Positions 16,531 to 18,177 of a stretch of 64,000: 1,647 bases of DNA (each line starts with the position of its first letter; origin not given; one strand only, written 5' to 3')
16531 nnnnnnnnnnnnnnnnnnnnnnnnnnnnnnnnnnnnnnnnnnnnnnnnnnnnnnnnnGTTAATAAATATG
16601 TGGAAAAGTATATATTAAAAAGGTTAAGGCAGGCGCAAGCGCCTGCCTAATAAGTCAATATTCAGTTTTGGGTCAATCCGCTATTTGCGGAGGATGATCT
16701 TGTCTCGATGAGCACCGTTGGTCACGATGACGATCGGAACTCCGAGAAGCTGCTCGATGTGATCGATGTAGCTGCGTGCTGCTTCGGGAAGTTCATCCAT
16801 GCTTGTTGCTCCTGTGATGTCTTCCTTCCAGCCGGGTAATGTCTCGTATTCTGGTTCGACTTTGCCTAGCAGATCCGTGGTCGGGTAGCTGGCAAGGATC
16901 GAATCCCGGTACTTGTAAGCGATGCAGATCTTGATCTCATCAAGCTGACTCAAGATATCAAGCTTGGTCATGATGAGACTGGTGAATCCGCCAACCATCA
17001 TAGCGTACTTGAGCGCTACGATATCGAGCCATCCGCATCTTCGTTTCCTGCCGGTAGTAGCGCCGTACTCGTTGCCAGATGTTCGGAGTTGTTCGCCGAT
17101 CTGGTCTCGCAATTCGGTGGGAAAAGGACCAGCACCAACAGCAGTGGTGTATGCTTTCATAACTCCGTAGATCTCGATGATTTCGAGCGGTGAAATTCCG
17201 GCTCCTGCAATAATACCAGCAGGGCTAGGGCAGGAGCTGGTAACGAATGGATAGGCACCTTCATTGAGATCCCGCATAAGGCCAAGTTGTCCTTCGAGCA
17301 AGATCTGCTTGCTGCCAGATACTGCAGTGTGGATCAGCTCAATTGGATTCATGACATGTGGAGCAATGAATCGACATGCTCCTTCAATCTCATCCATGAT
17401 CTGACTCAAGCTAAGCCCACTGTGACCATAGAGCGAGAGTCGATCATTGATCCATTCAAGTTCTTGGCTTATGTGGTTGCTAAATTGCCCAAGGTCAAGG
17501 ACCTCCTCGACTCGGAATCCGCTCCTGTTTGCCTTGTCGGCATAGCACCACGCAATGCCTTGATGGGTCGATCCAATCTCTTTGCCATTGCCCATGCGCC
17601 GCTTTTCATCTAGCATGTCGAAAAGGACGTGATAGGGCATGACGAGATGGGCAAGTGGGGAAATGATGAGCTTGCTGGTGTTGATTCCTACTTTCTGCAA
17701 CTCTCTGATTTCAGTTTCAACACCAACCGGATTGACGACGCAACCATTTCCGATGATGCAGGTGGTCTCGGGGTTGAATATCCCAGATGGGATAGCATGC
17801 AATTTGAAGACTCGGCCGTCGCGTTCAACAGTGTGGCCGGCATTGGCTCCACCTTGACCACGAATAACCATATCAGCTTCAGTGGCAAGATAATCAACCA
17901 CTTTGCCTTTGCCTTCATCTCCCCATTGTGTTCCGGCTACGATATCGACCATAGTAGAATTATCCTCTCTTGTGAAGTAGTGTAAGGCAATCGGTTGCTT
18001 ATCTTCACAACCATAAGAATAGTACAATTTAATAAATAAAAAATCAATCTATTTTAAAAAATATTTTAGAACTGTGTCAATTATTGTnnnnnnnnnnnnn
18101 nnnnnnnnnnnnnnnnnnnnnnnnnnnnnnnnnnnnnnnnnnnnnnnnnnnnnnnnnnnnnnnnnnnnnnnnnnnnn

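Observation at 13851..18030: GC-rich (~50%) three-gene island containing purA, a ParB-like protein and a Cys-rich unknown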

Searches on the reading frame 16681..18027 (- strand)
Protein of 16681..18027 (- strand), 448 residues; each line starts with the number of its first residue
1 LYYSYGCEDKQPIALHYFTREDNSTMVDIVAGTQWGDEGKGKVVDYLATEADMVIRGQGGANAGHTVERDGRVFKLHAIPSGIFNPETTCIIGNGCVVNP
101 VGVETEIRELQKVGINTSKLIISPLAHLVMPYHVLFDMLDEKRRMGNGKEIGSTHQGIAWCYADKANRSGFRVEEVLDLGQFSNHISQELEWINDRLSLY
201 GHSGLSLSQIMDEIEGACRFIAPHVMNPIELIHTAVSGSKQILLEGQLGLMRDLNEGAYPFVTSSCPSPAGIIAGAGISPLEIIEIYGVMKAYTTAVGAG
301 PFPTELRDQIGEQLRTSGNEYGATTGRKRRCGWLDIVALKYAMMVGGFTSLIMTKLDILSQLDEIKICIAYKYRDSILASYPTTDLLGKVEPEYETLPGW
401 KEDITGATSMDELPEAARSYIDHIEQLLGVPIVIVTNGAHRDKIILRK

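Call 4: search_protein_families(library=pfam, proteins=[window:16681-18027:-], max_evalue=0.1)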
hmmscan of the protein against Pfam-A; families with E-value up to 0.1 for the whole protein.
window:16681-18027:- (448 aa): 2 families
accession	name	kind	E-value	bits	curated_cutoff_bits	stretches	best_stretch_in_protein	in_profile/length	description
PF00709.27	Adenylsucc_synt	-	1.2e-158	528.7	27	1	29-445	1-416/416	Adenylosuccinate synthetase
PF02737.24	3HCDH_N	-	0.065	13.6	22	0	203-233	115-145/180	3-hydroxyacyl-CoA dehydrogenase, NAD binding domain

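Call 5: search_protein_families(library=ncbifam, proteins=[window:16681-18027:-], max_evalue=0.1)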
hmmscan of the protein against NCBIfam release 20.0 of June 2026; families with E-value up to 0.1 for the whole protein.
window:16681-18027:- (448 aa): 6 families
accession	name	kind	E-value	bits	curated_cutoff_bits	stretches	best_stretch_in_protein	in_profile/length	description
NF002223.0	PRK01117.1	equivalog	6.1e-148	493.2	402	1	28-446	4-423/430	adenylosuccinate synthase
TIGR00184.1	purA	equivalog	1.3e-136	455.8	395.55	1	29-447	1-421/425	adenylosuccinate synthase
NF010355.0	PRK13783.1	equivalog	1.6e-103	347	445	1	29-445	4-402/404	adenylosuccinate synthase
NF010357.0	PRK13785.1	equivalog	4.4e-89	299.2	700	1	29-446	4-449/455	adenylosuccinate synthase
NF003295.0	PRK04293.1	equivalog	2e-63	214.4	368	3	223-360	151-286/337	adenylosuccinate synthetase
NF038379.2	amino_Aden_PurZ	exception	1.6e-31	109.7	300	1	27-345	1-291/293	succino-amino-deoxyadenylate synthase PurZ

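Call 13: search_protein_families(library=phrogs, proteins=[window:16681-18027:-], max_evalue=0.01)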
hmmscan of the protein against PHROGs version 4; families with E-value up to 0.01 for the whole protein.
window:16681-18027:- (448 aa): 1 family
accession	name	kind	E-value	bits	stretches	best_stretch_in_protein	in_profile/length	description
phrog_1211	-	DNA, RNA and nucleotide metabolism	5e-111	372.5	1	26-445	3-412/414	2-aminooxy adenylosuccinate synthetase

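Call 14: search_protein_families(library=padloc, proteins=[window:16681-18027:-], max_evalue=0.01)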
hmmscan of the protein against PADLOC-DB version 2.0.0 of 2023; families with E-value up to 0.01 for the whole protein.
window:16681-18027:- (448 aa): 0 families

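Call 28: find_related_loci(query=window:16681-17955:-, collection=genome_contigs, flank=6000)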
Query window:16681-17955:- (424 aa) in genome_contigs; peptide patterns used: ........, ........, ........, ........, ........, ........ (x = any residue, [..] = any of these).
600 stretches matched a pattern (row limit reached: there are more); 596 encode a relative of the query (tblastn E <= 1e-3); the best 80 are kept; 80 distinct loci.
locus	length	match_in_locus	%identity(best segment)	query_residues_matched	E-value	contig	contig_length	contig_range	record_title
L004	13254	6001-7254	46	5-422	2e-125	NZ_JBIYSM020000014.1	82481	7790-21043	Brevibacillus sp. H7 H7_scaffold14, whole genome shotgun sequence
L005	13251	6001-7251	45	5-421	1e-123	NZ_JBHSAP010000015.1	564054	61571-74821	Salinithrix halophila strain IBRC-M 10813 velvet_auto_105_15, whole genome shotgun sequence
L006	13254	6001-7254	45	5-422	3e-123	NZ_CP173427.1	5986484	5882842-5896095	Paenibacillus chitinolyticus strain KFRI-Sea08-06 chromosome, complete genome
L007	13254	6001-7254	44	5-422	1e-121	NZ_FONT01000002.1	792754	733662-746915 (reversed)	Alteribacillus iranensis strain DSM 23995, whole genome shotgun sequence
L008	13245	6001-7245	44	5-419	6e-122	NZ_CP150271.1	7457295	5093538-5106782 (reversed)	Paenibacillus sp. FSL K6-1217 chromosome, complete genome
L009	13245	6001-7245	44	5-419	5e-121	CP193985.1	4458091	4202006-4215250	Lysinibacillus sphaericus strain BKU_1 chromosome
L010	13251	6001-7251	44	8-424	6e-121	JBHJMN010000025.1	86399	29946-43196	Paenibacillus elgii strain KM_B45 1B45_contig_25, whole genome shotgun sequence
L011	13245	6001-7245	44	5-419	7e-121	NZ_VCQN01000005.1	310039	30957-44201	Bacillus sp. BHET2 NODE_5_length_310039_cov_51.9954, whole genome shotgun sequence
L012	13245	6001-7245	44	5-419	2e-120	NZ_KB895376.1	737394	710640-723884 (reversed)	Paenibacillus sanguinis 2301083 = DSM 16941 C557DRAFT_scaffold00001.1, whole genome shotgun sequence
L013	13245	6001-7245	44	5-419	2e-120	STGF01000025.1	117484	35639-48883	Paenibacillus sp. SY21-1 SY21-1_ctg0025, whole genome shotgun sequence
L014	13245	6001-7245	45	5-419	3e-120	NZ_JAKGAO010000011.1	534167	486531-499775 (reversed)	Paenibacillus tarimensis strain DSM 19409 Contig_11, whole genome shotgun sequence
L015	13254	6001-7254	44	5-422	3e-120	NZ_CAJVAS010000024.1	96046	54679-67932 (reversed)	Paenibacillus solanacearum isolate CIP111600, whole genome shotgun sequence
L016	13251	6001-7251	44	8-424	7e-120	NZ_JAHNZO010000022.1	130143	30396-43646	Paenibacillus oleatilyticus strain SM69 NODE_22_length_130143_cov_61.315870, whole genome shotgun sequence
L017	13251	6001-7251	44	8-424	9e-120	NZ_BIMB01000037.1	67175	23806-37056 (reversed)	Paenibacillus elgii NBRC 100335 PEL01S_CON000037, whole genome shotgun sequence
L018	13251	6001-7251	45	5-421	2e-119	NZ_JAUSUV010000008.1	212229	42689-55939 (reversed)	Croceifilum oryzae strain DSM 46876 Ga0454092_08, whole genome shotgun sequence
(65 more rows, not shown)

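Call 30: find_homologous_proteins(query=window:16681-17955:-, max_evalue=1e-50)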
Query window:16681-17955:- (424 aa): 7997 proteins with E <= 1e-50 among 8000 candidates; the best 120 are listed.
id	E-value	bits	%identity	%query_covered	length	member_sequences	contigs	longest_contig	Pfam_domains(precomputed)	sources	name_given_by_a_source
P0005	3.5e-285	963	100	100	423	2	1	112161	PF00709.28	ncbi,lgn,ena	ncbi:MAG: adenylosuccinate synthase [Patescibacteria group bacterium]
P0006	8.6e-145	501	55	100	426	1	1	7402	PF00709.28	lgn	-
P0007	5.0e-142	492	54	99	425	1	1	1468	PF00709.28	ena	-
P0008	1.4e-137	477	54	98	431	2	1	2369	PF00709.28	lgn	-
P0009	4.4e-136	472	51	100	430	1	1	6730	PF00709.28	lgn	-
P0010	1.6e-135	470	52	99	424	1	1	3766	PF00709.28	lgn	-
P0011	7.2e-134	465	51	99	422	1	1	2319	PF00709.28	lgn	-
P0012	8.3e-134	465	52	98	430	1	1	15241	PF00709.28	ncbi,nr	ncbi:MAG: adenylosuccinate synthase [Armatimonadetes bacterium]|nr:adenylosuccinate synthase [Armati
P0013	4.0e-133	462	51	100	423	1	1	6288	PF00709.28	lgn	-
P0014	4.1e-133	462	52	100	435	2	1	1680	PF00709.28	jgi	jgi:adenylosuccinate synthase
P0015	1.0e-132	461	50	100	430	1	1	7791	PF00709.28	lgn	-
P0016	1.1e-130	454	51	98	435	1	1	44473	PF00709.28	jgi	jgi:adenylosuccinate synthase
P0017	3.6e-130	453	49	100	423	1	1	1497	PF00709.28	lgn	-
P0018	2.9e-127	443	49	99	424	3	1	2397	PF00709.28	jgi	jgi:adenylosuccinate synthase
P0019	6.4e-127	442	50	99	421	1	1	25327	PF00709.28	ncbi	-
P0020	8.4e-127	442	50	99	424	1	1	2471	PF00709.28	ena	-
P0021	1.7e-126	441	50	99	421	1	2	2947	PF00709.28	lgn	-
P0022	2.8e-126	440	49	99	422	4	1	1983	PF00709.28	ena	-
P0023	4.9e-126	439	50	99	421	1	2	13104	PF00709.28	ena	-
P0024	1.3e-125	438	50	99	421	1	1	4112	PF00709.28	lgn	-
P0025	1.0e-124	435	50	99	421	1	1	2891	PF00709.28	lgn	-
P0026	3.9e-124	433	50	99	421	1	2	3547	PF00709.28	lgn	-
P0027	4.4e-124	433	48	99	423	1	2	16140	PF00709.28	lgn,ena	-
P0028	5.0e-124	432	50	99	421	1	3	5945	PF00709.28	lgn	-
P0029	6.1e-124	432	47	99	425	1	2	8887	PF00709.28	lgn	-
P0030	6.6e-124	432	47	99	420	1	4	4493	PF00709.28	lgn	-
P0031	9.3e-124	432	49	99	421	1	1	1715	PF00709.28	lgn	-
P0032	3.1e-123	430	49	98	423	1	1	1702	PF00709.28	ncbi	-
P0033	3.4e-123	430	50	99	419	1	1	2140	PF00709.28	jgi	jgi:adenylosuccinate synthase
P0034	3.6e-123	430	48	99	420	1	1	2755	PF00709.28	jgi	jgi:adenylosuccinate synthase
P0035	3.8e-123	430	50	99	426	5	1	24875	PF00709.28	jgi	-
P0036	4.1e-123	429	47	99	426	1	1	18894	PF00709.28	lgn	-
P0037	4.1e-123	429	49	99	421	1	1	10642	PF00709.28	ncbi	-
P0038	5.5e-123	429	47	99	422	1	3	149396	PF00709.28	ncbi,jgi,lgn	ncbi:MAG: adenylosuccinate synthase [Anaerolineae bacterium]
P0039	5.7e-123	429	49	99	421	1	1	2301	PF00709.28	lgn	-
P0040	8.5e-123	428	49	99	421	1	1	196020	PF00709.28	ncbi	-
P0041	8.7e-123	428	49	99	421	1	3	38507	PF00709.28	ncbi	ncbi:MAG: adenylosuccinate synthase [Anaerolineae bacterium]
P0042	1.1e-122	428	48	99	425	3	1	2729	PF00709.28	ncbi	-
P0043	1.3e-122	428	49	99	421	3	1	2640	PF00709.28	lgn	-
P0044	1.3e-122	428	47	99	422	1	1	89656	PF00709.28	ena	-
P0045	1.8e-122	427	49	99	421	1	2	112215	PF00709.28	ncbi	-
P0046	2.4e-122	427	49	99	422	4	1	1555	PF00709.28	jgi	jgi:adenylosuccinate synthase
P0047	6.1e-122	426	47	99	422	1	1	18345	PF00709.28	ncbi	-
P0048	8.1e-122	425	49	99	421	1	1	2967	PF00709.28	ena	-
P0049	1.1e-121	425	49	99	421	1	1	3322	PF00709.28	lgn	-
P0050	1.8e-121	424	49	99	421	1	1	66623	PF00709.28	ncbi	-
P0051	2.1e-121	424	49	99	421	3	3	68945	PF00709.28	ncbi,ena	-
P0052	2.2e-121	424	47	99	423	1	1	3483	PF00709.28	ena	-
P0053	2.3e-121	424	47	99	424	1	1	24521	PF00709.28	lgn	-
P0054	2.7e-121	423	49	99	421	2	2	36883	PF00709.28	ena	-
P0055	2.9e-121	423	49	99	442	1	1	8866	PF00709.28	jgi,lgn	-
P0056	5.5e-121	422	47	99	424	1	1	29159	PF00709.28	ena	-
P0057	5.8e-121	422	47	98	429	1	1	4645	PF00709.28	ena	-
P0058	7.3e-121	422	48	99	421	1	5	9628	PF00709.28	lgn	-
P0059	9.5e-121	422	49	99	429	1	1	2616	PF00709.28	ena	-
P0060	1.1e-120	421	47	99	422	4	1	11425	PF00709.28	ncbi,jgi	jgi:adenylosuccinate synthase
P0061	1.1e-120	421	47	99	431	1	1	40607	PF00709.28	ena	-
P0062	1.2e-120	421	49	100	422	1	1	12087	PF00709.28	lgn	-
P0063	1.4e-120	421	48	99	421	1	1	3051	PF00709.28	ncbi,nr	ncbi:MAG: adenylosuccinate synthase [Anaerolineae bacterium]|nr:adenylosuccinate synthase [Anaerolin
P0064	2.2e-120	420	49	99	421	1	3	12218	PF00709.28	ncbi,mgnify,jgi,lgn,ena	mgnify:CR=1 FL=1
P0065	2.4e-120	420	49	99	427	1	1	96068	PF00709.28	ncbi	-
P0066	2.5e-120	420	49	99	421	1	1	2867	PF00709.28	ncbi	-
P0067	2.7e-120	420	47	99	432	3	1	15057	PF00709.28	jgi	jgi:adenylosuccinate synthase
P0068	3.0e-120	420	48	99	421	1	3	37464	PF00709.28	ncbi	-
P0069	3.2e-120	420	48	99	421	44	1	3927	PF00709.28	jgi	-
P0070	3.4e-120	420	48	99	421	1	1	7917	PF00709.28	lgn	-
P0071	3.9e-120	420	48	99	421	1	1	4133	PF00709.28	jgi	-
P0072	4.1e-120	420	49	98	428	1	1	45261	PF00709.28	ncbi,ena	-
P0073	4.7e-120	419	47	100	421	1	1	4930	PF00709.28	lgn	-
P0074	5.9e-120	419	49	99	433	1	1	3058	PF00709.28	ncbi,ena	-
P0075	6.1e-120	419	46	99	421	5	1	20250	PF00709.28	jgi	jgi:adenylosuccinate synthase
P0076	6.4e-120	419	47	99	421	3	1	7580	PF00709.28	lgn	-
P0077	6.5e-120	419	49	99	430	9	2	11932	PF00709.28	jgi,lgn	-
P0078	8.1e-120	419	49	99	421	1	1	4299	PF00709.28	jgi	jgi:adenylosuccinate synthase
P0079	1.0e-119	418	46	99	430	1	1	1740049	PF00709.28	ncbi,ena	-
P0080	1.1e-119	418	47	99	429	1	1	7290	PF00709.28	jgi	-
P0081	1.1e-119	418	49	99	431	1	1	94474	PF00709.28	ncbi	ncbi:MAG: adenylosuccinate synthase [Myxococcota bacterium]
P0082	1.4e-119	418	48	99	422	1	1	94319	PF00709.28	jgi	jgi:adenylosuccinate synthase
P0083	1.5e-119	418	47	99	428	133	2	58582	PF00709.28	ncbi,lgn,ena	-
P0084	1.5e-119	418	48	99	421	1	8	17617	PF00709.28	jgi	-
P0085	1.6e-119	418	46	100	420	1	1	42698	PF00709.28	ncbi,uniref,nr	ncbi:adenylosuccinate synthase [Alicyclobacillus sp.]|uniref:adenylosuccinate synthase n=1 Tax=Alicy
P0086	1.7e-119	418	46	100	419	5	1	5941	PF00709.28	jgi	jgi:adenylosuccinate synthase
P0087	2.2e-119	417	49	99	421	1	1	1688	PF00709.28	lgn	-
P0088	2.4e-119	417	47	99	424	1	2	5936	PF00709.28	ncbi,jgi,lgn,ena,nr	ncbi:MAG TPA: adenylosuccinate synthase [Rhodothermales bacterium]|nr:adenylosuccinate synthase [Rho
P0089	2.4e-119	417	47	99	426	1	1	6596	PF00709.28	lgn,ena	-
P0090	3.5e-119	416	47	99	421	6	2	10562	PF00709.28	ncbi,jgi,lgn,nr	ncbi:MAG: adenylosuccinate synthase [Anaerolineae bacterium]|jgi:adenylosuccinate synthase|nr:adenyl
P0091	3.8e-119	416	48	99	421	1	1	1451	PF00709.28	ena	-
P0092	5.9e-119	416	48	99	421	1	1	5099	PF00709.28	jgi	-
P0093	6.1e-119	416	47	99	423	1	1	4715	PF00709.28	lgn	-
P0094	6.6e-119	416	46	100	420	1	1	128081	PF00709.28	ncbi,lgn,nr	ncbi:MAG: adenylosuccinate synthase [Alicyclobacillus sp.]|nr:adenylosuccinate synthase [Alicyclobac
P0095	7.0e-119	415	47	99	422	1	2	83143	PF00709.28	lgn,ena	-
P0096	7.1e-119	415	47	99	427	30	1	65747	PF00709.28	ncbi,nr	ncbi:MAG: adenylosuccinate synthase [Victivallales bacterium]|nr:adenylosuccinate synthase [Victival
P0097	7.5e-119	415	48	99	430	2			PF00709.28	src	-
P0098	7.8e-119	415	46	99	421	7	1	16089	PF00709.28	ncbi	-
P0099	8.0e-119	415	47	99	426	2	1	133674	PF00709.28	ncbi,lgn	ncbi:MAG: adenylosuccinate synthase [Balneolaceae bacterium]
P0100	8.6e-119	415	48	99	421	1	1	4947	PF00709.28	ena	-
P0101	9.7e-119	415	47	99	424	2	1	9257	PF00709.28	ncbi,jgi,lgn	ncbi:MAG: adenylosuccinate synthase [Bacteroidota bacterium]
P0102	1.1e-118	415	48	99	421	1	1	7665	PF00709.28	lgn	-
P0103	1.2e-118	415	47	99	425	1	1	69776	PF00709.28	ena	-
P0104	1.3e-118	415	48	99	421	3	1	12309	PF00709.28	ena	-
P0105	1.5e-118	414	48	99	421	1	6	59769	PF00709.28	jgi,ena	jgi:adenylosuccinate synthase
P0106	1.5e-118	414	46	99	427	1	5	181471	PF00709.28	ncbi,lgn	-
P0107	1.5e-118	414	48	99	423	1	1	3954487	PF00709.28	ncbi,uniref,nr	ncbi:adenylosuccinate synthase [Rubricoccus marinus]|uniref:Adenylosuccinate synthetase n=1 Tax=Rubr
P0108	1.6e-118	414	48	99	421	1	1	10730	PF00709.28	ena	-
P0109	1.6e-118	414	48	99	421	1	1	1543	PF00709.28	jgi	-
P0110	1.6e-118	414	48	99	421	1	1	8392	PF00709.28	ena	-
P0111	1.8e-118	414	48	96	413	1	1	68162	PF00709.28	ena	-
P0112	1.8e-118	414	48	99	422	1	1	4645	PF00709.28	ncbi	-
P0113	2.1e-118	414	47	99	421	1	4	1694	PF00709.28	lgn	-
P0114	2.2e-118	414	46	99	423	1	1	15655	PF00709.28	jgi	jgi:adenylosuccinate synthase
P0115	2.5e-118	414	46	99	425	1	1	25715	PF00709.28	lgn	-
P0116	2.9e-118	413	48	99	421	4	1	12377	PF00709.28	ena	-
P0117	3.2e-118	413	47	99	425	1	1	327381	PF00709.28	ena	-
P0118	3.2e-118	413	46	100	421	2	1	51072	PF00709.28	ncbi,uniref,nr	ncbi:MAG: adenylosuccinate synthase [Alicyclobacillus herbarius]|uniref:adenylosuccinate synthase n=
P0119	3.2e-118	413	46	99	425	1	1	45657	PF00709.28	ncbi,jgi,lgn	-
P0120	3.5e-118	413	48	100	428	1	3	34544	PF00709.28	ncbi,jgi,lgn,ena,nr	ncbi:MAG: adenylosuccinate synthase [Anaerolineaceae bacterium 4572_78]|nr:MAG: adenylosuccinate syn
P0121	3.6e-118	413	47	98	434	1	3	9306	PF00709.28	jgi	jgi:adenylosuccinate synthase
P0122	3.6e-118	413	48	99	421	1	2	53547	PF00709.28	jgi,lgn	jgi:adenylosuccinate synthase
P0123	3.6e-118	413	48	99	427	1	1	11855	PF00709.28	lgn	-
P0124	3.7e-118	413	46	99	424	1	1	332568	PF00709.28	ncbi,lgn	-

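Call 31: find_encoding_contigs(protein=P0006, flank=8000, max_places=2)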
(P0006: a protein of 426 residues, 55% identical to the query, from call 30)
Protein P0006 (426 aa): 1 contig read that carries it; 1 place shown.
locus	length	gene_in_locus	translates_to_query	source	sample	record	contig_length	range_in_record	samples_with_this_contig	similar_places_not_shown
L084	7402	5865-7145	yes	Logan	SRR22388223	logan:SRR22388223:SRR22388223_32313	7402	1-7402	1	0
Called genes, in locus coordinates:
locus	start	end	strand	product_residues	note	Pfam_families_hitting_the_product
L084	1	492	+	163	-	?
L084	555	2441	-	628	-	-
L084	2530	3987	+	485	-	-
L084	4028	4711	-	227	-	-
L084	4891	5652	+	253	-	PF12804:NTP_transf_3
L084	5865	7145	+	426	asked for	PF00709:Adenylsucc_synt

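Call 32: find_encoding_contigs(protein=P0009, flank=8000, max_places=2)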
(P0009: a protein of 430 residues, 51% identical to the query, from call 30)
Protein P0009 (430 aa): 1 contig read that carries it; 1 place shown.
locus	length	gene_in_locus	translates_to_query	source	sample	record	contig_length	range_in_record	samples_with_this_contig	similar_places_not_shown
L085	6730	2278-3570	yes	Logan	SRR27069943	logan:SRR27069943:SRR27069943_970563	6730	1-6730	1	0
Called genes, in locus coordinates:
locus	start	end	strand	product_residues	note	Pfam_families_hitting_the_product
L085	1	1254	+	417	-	?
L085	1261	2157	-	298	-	PF00126:HTH_1, PF03466:LysR_substrate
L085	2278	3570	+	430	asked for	PF00709:Adenylsucc_synt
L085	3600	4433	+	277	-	PF01209:Ubie_methyltran, PF13489:Methyltransf_23, PF08241:Methyltransf_11, PF08242:Methyltransf_12, PF13649:Methyltransf_25, PF13847:Methyltransf_31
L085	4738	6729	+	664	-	?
